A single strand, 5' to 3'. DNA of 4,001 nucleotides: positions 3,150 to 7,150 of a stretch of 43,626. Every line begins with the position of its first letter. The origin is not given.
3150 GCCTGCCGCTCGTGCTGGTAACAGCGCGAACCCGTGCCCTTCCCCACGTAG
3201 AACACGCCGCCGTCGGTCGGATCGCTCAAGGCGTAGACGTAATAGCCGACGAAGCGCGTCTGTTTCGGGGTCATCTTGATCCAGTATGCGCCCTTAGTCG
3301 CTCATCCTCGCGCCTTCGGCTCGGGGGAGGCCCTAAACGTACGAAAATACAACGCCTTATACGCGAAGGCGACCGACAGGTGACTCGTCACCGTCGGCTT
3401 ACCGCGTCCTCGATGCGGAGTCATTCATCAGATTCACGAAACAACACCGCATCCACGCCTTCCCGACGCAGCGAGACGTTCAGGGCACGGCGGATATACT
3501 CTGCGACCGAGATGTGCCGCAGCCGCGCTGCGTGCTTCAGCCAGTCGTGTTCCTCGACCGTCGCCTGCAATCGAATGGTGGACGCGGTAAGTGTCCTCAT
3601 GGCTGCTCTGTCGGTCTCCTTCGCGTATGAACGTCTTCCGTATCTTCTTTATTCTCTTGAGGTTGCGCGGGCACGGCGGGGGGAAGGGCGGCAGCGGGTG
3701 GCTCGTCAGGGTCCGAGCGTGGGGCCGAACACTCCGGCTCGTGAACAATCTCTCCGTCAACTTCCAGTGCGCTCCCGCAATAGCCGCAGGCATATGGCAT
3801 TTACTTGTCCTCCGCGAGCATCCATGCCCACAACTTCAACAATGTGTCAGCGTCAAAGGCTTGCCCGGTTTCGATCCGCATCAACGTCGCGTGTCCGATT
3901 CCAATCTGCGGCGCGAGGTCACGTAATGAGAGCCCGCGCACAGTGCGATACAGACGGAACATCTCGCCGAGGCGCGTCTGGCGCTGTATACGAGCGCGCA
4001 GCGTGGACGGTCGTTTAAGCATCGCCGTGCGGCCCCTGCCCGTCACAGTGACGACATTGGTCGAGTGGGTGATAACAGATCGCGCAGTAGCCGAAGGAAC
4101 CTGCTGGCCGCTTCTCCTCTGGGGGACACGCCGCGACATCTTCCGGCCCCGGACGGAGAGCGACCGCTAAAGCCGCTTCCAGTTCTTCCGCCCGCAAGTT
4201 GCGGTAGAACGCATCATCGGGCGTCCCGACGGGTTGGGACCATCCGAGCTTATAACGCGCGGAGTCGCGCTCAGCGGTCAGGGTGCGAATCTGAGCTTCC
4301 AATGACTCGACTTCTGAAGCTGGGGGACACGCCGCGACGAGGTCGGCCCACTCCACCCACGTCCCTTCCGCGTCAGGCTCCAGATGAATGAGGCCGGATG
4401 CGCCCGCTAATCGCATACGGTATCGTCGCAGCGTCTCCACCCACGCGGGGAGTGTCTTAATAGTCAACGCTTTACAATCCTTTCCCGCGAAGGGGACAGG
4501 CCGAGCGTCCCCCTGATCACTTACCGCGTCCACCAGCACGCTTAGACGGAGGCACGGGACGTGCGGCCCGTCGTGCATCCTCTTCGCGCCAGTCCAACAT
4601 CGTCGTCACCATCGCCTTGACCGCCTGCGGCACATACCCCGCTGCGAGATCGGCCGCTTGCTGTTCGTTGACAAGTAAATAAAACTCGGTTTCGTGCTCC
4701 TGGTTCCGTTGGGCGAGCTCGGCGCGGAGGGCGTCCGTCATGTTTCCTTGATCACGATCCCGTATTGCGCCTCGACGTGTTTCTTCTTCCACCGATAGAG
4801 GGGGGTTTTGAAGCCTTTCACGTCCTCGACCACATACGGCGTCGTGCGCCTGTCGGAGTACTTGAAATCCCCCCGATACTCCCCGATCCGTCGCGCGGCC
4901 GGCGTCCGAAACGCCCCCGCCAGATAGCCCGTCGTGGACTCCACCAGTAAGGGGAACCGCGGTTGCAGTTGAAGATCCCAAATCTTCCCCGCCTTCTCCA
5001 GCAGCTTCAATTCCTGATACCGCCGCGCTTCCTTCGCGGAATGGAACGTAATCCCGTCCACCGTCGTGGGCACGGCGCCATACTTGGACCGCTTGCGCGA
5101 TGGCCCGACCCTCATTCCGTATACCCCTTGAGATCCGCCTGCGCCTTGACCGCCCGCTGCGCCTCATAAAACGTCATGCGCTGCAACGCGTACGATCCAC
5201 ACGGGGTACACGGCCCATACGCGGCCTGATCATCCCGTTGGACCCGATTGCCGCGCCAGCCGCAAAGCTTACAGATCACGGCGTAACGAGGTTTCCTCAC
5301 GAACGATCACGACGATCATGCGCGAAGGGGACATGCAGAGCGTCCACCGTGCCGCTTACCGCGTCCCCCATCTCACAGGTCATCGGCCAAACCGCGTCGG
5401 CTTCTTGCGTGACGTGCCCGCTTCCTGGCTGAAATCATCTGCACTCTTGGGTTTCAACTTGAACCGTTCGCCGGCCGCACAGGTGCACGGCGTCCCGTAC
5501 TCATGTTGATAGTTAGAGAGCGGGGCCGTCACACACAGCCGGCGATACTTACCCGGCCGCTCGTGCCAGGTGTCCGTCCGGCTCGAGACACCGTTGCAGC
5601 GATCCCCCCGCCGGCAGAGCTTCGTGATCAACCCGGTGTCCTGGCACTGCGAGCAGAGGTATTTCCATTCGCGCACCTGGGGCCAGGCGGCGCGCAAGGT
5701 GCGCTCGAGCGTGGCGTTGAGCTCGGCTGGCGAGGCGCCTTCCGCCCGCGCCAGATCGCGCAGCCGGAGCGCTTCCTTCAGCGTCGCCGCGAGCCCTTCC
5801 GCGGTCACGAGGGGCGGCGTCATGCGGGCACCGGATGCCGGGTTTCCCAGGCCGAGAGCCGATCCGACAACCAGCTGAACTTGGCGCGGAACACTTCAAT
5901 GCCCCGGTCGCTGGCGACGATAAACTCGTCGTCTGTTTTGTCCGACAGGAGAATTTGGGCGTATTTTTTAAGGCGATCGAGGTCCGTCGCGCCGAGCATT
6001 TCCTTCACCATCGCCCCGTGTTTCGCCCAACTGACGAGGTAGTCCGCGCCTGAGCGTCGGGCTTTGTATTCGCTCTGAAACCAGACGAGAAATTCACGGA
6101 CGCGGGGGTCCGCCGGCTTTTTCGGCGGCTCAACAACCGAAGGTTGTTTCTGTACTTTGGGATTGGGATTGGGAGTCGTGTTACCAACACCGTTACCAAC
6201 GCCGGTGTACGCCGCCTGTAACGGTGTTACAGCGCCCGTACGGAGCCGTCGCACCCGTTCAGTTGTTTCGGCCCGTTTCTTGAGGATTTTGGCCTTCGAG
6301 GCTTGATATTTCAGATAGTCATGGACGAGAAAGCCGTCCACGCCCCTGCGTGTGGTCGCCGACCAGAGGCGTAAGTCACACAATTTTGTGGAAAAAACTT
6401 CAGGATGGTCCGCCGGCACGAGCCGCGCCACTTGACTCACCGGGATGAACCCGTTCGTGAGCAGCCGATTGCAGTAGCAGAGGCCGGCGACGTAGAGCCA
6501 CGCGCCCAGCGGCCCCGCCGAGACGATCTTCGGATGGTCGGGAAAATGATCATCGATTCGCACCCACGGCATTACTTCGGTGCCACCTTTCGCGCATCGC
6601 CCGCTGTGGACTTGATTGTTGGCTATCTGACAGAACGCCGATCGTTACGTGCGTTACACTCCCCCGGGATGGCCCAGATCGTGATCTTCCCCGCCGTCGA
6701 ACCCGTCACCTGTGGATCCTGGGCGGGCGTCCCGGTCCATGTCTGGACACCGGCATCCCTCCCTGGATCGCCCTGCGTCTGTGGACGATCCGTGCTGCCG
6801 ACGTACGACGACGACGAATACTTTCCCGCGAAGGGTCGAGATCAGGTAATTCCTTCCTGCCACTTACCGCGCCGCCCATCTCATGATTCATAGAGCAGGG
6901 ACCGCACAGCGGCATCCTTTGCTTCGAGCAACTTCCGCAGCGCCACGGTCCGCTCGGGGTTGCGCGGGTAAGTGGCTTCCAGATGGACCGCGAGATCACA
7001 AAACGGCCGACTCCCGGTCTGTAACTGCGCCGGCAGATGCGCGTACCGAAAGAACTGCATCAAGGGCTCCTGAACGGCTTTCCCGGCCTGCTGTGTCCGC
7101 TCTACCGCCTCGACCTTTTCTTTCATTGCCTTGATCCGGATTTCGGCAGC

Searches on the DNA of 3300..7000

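Call 76: search_rna_families(source=window, start=3300, end=7000, threshold=evalue, max_evalue=10)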
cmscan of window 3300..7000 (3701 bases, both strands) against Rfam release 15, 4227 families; matches with E-value up to 10: 1.
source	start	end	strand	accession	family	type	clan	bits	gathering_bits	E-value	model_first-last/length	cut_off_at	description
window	5849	5880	+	RF02202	UCA1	Gene; lncRNA;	-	21.2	80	0.056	1-75/75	no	Urothelial cancer associated 1 conserved region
